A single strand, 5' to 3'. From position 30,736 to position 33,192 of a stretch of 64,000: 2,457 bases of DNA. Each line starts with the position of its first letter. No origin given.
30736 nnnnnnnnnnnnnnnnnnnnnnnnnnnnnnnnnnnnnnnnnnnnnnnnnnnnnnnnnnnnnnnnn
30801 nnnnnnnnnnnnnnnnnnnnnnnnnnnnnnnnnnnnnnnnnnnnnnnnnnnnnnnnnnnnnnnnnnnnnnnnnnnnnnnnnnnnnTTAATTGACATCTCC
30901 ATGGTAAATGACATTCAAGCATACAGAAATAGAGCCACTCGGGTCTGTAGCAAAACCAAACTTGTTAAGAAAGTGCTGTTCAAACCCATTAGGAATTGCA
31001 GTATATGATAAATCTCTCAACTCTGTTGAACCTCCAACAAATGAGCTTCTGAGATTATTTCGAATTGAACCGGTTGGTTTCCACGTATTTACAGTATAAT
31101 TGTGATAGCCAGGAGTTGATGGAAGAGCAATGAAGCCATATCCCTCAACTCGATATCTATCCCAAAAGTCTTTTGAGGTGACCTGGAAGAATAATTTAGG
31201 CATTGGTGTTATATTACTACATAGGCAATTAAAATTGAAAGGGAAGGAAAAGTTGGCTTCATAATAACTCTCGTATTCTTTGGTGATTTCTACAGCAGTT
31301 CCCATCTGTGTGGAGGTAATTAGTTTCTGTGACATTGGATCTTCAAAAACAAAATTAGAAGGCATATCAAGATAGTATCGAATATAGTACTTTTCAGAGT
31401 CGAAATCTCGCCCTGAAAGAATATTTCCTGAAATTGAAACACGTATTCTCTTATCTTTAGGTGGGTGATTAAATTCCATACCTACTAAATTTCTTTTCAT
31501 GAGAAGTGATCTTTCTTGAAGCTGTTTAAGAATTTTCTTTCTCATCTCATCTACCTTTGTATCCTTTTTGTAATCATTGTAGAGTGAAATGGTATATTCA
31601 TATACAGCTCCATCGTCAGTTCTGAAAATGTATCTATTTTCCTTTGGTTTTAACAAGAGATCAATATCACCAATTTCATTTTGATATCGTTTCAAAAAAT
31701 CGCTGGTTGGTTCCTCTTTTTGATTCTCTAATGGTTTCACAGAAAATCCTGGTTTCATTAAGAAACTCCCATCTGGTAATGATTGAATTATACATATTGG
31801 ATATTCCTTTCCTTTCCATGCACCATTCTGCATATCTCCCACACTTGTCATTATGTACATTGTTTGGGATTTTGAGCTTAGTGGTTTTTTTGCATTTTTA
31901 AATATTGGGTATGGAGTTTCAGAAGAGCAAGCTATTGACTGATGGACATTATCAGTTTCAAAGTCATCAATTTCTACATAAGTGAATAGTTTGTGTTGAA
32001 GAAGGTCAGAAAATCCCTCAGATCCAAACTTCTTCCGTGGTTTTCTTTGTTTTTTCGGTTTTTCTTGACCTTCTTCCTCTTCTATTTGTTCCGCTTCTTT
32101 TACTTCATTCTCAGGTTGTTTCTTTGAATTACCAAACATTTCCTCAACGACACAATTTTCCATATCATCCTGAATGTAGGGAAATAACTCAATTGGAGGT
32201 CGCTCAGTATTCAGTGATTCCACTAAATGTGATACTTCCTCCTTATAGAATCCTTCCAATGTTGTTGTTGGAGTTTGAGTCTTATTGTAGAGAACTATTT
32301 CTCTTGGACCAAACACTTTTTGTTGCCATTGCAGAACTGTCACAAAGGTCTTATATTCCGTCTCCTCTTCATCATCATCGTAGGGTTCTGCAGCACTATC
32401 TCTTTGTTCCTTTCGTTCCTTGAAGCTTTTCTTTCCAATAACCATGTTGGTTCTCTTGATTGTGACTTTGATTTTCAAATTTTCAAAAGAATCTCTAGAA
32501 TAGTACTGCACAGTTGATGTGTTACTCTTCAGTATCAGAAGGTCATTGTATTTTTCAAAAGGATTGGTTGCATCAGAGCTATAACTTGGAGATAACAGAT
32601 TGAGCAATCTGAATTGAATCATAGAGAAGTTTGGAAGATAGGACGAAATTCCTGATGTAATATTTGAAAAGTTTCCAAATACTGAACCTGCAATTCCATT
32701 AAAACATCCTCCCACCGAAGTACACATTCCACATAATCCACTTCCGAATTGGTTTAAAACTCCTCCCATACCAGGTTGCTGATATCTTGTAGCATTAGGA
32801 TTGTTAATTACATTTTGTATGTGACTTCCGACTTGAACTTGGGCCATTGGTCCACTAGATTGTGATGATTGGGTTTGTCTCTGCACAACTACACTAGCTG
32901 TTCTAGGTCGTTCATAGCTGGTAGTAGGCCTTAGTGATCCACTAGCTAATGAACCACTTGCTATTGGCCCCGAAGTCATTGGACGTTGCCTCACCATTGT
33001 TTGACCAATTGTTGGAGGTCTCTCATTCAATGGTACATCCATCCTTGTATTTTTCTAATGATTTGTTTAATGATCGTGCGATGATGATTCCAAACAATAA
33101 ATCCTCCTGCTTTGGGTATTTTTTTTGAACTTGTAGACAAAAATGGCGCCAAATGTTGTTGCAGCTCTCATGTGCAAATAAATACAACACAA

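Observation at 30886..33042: MKS1/B9-domain gene implies a ciliated or flagellated organism despite slime-mould-like composition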

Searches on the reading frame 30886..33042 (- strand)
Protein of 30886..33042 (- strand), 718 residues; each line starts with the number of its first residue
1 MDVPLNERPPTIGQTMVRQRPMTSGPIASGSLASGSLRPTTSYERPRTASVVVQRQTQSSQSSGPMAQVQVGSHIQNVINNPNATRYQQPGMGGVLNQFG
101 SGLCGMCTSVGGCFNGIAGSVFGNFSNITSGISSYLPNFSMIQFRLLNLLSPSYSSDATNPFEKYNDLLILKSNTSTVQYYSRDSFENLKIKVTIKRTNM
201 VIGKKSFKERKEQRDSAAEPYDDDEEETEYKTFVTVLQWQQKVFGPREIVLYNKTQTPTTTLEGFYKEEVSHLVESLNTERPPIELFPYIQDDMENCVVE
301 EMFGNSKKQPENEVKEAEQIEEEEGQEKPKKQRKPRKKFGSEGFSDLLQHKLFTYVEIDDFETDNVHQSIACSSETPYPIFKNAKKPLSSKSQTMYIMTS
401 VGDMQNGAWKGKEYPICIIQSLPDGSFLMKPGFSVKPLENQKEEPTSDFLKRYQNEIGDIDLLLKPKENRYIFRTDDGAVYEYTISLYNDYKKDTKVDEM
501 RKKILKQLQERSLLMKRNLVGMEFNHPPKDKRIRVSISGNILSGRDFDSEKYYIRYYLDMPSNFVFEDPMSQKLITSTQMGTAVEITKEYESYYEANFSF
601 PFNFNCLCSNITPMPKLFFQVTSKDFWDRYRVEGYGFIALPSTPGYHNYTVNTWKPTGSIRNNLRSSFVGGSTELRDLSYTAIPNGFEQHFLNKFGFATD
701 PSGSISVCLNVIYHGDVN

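Call 3: search_protein_families(library=pfam, proteins=[window:30886-33042:-], max_evalue=1)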
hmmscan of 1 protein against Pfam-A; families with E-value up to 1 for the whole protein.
window:30886-33042:- (718 aa): 1 family
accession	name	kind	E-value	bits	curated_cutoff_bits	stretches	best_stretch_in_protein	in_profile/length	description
PF07162.17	B9-C2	-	3.2e-40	138.4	27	1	535-712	1-166/166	Ciliary basal body-associated, B9 protein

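Call 4: search_solved_structures(query=window:30886-33042:-, max_evalue=1, show_alignments=2)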
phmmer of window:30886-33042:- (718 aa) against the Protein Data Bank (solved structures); distinct sequences matched with E-value up to 1: 2.
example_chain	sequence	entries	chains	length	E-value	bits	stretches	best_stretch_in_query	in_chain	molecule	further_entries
8w9z_i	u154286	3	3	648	0.2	13.2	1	297-383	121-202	Fructokinase-like 2, chloroplastic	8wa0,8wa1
3ksp_A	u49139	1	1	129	0.21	13.1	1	505-596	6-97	Calcium/calmodulin-dependent kinase II association domain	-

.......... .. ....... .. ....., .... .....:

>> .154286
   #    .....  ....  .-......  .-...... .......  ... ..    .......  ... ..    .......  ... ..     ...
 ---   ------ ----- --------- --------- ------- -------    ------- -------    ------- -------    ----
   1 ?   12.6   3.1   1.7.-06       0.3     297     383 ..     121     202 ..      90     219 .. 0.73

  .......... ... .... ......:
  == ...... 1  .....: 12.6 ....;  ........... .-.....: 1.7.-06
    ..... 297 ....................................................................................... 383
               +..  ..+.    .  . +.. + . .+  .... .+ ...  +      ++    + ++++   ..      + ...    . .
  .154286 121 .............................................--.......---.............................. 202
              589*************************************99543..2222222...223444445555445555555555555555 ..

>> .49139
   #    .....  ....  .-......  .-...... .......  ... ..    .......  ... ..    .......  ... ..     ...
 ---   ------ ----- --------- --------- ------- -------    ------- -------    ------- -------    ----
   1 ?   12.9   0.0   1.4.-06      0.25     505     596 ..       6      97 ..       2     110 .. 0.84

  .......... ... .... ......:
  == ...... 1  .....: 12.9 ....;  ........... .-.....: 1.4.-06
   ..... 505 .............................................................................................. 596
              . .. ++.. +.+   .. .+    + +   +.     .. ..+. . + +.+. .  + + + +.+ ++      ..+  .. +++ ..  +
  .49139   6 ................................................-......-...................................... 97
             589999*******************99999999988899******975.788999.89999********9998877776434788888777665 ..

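Call 6: find_encoding_contigs(protein=window:30886-33042:-, flank=10000, max_places=6)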
Protein window:30886-33042:- (718 aa): no gene with exactly this product is on record in the collection.

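Call 7: find_homologous_proteins(query=window:30886-33042:-, max_evalue=0.001)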
Query window:30886-33042:- (718 aa): 3 proteins with E <= 0.001 among 7519 candidates.
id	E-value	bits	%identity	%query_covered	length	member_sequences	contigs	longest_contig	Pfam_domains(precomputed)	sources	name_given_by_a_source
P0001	5.2e-292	989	62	100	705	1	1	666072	PF07162.18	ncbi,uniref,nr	ncbi:hypothetical protein C9374_004880 [Naegleria lovaniensis]|uniref:Meckel syndrome type 1 protein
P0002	2.6e-268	910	59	100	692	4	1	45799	PF07162.18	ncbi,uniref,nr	ncbi:hypothetical protein FDP41_006962 [Naegleria fowleri]|uniref:Uncharacterized protein n=1 Tax=Na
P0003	1.1e-236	806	58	87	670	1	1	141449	PF07162.18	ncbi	ncbi:hypothetical protein ABK040_012239 [Willaertia magna]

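Call 13: find_homologous_proteins(query=A1, max_evalue=0.001)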
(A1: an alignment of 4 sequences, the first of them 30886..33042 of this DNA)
Query A1 (4 sequences) (718 aa, profile of the alignment): 3 proteins with E <= 0.001 among 7689 candidates.
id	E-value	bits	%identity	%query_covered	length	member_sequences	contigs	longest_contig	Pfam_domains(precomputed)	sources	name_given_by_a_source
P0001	0.0e+0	1454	62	100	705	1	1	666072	PF07162.18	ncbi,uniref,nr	ncbi:hypothetical protein C9374_004880 [Naegleria lovaniensis]|uniref:Meckel syndrome type 1 protein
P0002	0.0e+0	1399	59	100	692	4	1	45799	PF07162.18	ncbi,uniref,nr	ncbi:hypothetical protein FDP41_006962 [Naegleria fowleri]|uniref:Uncharacterized protein n=1 Tax=Na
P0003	0.0e+0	1243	58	87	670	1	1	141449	PF07162.18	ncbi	ncbi:hypothetical protein ABK040_012239 [Willaertia magna]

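Call 29: search_protein_representatives(alignment_id=A1)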
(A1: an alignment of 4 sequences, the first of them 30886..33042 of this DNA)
Query: 4 sequences, 706 profile positions. Proteins with E-value up to 0.001 (for the whole library): 1260; up to 1e-10: 528; up to 1e-30: 100. The best 150 are listed.
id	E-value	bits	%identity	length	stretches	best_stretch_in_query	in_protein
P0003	0.0e+00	1242.8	-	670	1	54-705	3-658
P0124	1.5e-148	512.6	-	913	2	293-704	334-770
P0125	9.0e-115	401.0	-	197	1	509-704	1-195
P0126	1.1e-114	400.7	-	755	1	158-702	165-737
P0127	1.7e-81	291.0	-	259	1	452-699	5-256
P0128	2.0e-81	290.7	-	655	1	252-703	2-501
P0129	4.7e-77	276.3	-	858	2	294-696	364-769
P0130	1.4e-56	208.6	-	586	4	458-704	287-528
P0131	2.2e-54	201.4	-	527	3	459-702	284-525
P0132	2.3e-54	201.3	-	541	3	449-701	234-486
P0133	3.2e-52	194.2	-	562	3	467-701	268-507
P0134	7.8e-51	189.6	-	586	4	463-703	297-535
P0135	6.1e-50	186.7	-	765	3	457-704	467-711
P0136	1.4e-49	185.5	-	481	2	337-702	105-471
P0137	1.8e-49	185.1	-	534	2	457-701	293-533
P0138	5.2e-47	177.0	-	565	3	467-702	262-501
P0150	3.9e-42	160.9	-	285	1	549-704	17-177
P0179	1.8e-37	145.5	-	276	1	504-702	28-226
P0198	2.4e-34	135.1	-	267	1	497-702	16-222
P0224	1.4e-30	122.7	-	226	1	583-704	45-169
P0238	3.9e-29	117.9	-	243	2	583-701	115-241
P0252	1.8e-27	112.4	-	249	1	512-701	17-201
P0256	2.9e-27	111.7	-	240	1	507-701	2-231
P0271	1.6e-26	109.3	-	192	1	583-702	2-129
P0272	4.1e-26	107.9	-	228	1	503-702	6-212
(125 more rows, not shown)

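Call 30: list_cluster_members(proteins=[P0124, P0126, P0129, P0130, P0131, P0132, P0133, P0134, P0137, P0138])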
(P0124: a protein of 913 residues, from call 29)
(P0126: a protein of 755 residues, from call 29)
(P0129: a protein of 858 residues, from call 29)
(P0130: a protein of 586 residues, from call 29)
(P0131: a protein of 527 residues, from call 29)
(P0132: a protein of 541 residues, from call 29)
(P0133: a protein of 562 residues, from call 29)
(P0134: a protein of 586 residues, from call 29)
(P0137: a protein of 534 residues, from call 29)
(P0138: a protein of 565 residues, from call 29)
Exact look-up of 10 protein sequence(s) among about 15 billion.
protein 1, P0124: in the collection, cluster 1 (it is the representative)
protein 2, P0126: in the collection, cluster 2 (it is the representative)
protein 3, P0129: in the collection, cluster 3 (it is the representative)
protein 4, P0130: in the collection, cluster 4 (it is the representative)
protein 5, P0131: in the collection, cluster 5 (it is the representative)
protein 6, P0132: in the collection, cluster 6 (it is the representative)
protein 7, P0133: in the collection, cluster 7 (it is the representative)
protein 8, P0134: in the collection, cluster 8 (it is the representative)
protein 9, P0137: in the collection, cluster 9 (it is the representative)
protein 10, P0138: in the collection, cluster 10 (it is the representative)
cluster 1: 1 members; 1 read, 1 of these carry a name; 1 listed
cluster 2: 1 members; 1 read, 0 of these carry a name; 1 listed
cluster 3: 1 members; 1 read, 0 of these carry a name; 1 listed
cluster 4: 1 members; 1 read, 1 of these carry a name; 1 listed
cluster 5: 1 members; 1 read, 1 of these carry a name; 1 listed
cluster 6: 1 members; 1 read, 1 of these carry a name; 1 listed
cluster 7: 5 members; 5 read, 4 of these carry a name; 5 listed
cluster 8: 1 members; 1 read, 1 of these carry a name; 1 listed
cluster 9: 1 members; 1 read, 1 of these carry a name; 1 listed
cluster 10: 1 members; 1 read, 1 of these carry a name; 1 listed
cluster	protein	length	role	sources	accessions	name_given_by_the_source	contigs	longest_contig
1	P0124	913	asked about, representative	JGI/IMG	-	hypothetical protein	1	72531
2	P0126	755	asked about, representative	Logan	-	-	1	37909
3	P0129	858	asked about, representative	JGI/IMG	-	-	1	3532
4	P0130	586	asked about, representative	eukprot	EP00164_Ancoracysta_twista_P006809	GFYU01009557.1.p1 GENE.GFYU01009557.1~~GFYU01009557.1.p1 ORF type:complete len:587 ...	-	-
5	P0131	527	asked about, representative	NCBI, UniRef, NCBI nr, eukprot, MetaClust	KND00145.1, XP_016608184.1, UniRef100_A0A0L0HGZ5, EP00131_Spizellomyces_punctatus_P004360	uncharacterized protein SPPG_04486 [Spizellomyces punctatus DAOM BR117] | Meckel syndrome type 1 protein n=1 Tax=Spizellomyces punctatus (strain DAOM BR117) ... | XP_016608184.1 hypothetical protein SPPG_04486 [Spizellomyces punctatus DAOM BR117]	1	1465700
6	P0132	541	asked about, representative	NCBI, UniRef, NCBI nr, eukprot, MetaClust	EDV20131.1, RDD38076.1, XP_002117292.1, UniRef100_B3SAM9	Meckel syndrome type 1 protein [Trichoplax sp. H2] | Meckel syndrome type 1 protein n=1 Tax=Trichoplax adhaerens TaxID=10228 RepID=B3SAM9_TRIAD | hypothetical protein TRIADDRAFT_61316 [Trichoplax adhaerens]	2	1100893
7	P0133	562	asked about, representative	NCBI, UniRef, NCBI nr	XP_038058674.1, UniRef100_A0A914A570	Meckel syndrome type 1 protein-like [Patiria miniata] | Meckel syndrome type 1 protein n=1 Tax=Patiria miniata TaxID=46514 RepID=A0A914A570_PATMI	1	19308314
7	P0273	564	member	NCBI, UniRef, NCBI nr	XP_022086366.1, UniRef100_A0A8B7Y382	Meckel syndrome type 1 protein-like isoform X1 [Acanthaster planci] | Meckel syndrome type 1 protein-like isoform X1 n=2 Tax=Acanthaster planci TaxID=133434 ...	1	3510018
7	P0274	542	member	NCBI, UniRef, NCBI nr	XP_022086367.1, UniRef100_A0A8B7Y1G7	Meckel syndrome type 1 protein-like isoform X2 [Acanthaster planci] | Meckel syndrome type 1 protein-like isoform X2 n=1 Tax=Acanthaster planci TaxID=133434 ...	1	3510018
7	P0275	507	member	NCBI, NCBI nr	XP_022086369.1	Meckel syndrome type 1 protein-like isoform X3 [Acanthaster planci]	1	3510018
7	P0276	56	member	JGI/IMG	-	-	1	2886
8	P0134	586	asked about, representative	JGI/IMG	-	hypothetical protein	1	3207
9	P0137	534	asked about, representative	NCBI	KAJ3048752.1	Pleiotropic negative transcriptional regulator, partial [Rhizophlyctis rosea]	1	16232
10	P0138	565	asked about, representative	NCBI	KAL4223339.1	Pleiotropic negative transcriptional regulator [Mactra antiquata]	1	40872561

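Call 35: predict_structure(alignment_id=A1)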
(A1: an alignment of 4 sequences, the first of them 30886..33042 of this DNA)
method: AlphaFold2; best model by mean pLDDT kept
length: 718 residues; sequences in the alignment: 4
mean_pLDDT: 37.4   pTM: 0.28
mean pLDDT of the five models: 37.4, 37.1, 35.2, 33.7, 28.6
residues with pLDDT >= 90: 0; 70-90: 48; 50-70: 72; < 50: 598
segments of 3 or more residues with pLDDT < 50: 1-529, 569-581, 589-592, 625-630, 657-698
pLDDT, mean of each block of 10 residues (from residue 1): 28 25 27 26 26 24 23 24 26 33 31 29 32 30 30 28 28 25 29 32 38 43 36 27 29 35 38 37 31 31 32 30 31 30 30 27 26 27 28 35 33 37 34 30 31 30 34 34 34 36 36 29 34 73 65 60 59 39 48 55 70 69 47 66 80 59 28 28 37 44 77 65
secondary structure, 60 per line:
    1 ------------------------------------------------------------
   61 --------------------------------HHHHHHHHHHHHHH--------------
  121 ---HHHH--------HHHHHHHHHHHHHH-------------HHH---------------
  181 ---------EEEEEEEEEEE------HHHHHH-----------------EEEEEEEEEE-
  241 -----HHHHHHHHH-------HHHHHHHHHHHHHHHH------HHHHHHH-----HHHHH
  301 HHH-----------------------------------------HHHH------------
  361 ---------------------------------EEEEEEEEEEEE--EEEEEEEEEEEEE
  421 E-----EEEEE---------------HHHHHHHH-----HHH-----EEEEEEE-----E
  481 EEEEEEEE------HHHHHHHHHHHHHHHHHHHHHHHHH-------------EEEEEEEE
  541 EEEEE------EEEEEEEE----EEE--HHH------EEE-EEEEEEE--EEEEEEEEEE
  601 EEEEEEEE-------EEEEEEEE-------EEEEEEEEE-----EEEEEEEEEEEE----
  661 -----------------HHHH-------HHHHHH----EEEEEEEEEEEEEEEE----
elements in order (helices of 4 or more, strands of 3 or more residues): H93-106 H124-127 H136-149 E190-200 H207-212 E230-239 H246-254 H262-277 H284-290 H296-303 H345-348 E394-405 E408-421 E427-431 H447-454 E468-474 E480-488 H495-519 E533-545 E552-559 E564-566 E578-580 E582-588 E591-608 E616-623 E631-639 E645-656 H678-681 H689-694 E699-714

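Call 45: find_encoding_contigs(protein=P0001, flank=10000, max_places=2)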
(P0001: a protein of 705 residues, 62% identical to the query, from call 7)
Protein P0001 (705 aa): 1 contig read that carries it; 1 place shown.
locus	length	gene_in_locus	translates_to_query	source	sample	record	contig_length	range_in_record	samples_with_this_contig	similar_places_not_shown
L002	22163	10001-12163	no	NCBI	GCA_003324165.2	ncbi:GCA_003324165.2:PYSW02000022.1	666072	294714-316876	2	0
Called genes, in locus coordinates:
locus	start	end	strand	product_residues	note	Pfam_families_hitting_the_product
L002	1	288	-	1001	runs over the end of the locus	PF01804:Penicil_amidase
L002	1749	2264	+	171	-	-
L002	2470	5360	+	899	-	PF01602:Adaptin_N, PF02883:Alpha_adaptinC2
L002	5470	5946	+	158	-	-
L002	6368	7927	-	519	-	PF01749:IBB, PF00514:Arm, PF13513:HEAT_EZ, PF00514:Arm, PF00514:Arm, PF24768:ARM_ARMC5, PF00514:Arm, PF16186:Arm_3, +9 more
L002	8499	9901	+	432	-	PF25133:TYW2_N_2, PF02005:TRM (weak), PF02475:TRM5-TYW2_MTfase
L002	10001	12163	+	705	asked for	PF07162:B9-C2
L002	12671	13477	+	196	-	PF00334:NDK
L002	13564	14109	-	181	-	-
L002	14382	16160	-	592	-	-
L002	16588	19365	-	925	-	PF19326:AMP_deaminase, PF00962:A_deaminase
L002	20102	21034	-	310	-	PF00011:HSP20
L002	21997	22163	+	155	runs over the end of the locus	-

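Call 46: find_encoding_contigs(protein=P0003, flank=10000, max_places=2)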
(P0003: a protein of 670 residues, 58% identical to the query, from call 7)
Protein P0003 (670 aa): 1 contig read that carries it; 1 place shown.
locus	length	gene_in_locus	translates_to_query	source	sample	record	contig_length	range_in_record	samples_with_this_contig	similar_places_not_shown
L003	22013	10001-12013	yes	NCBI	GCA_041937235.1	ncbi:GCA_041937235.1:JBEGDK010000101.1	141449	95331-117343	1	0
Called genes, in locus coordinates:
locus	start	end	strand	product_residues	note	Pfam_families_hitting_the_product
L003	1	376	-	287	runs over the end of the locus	-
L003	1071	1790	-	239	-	-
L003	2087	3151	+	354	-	PF25390:WD40_RLD, PF25384:Alsin_RLD (faint), PF00415:RCC1, PF13540:RCC1_2, PF00415:RCC1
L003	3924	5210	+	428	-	PF23322:PPIase_AIP (weak), PF00254:FKBP_C, PF07719:TPR_2 (faint), PF00515:TPR_1 (weak)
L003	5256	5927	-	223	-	-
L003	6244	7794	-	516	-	PF01749:IBB, PF00514:Arm, PF13513:HEAT_EZ, PF00514:Arm, PF24768:ARM_ARMC5, PF00514:Arm, PF24768:ARM_ARMC5, PF00514:Arm, +8 more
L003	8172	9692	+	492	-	PF25133:TYW2_N_2, PF02005:TRM, PF02475:TRM5-TYW2_MTfase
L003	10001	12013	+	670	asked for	PF07162:B9-C2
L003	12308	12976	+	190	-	PF00334:NDK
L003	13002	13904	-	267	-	-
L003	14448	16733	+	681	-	-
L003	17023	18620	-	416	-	PF25390:WD40_RLD, PF13540:RCC1_2 (weak), PF00415:RCC1 (weak)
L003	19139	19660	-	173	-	-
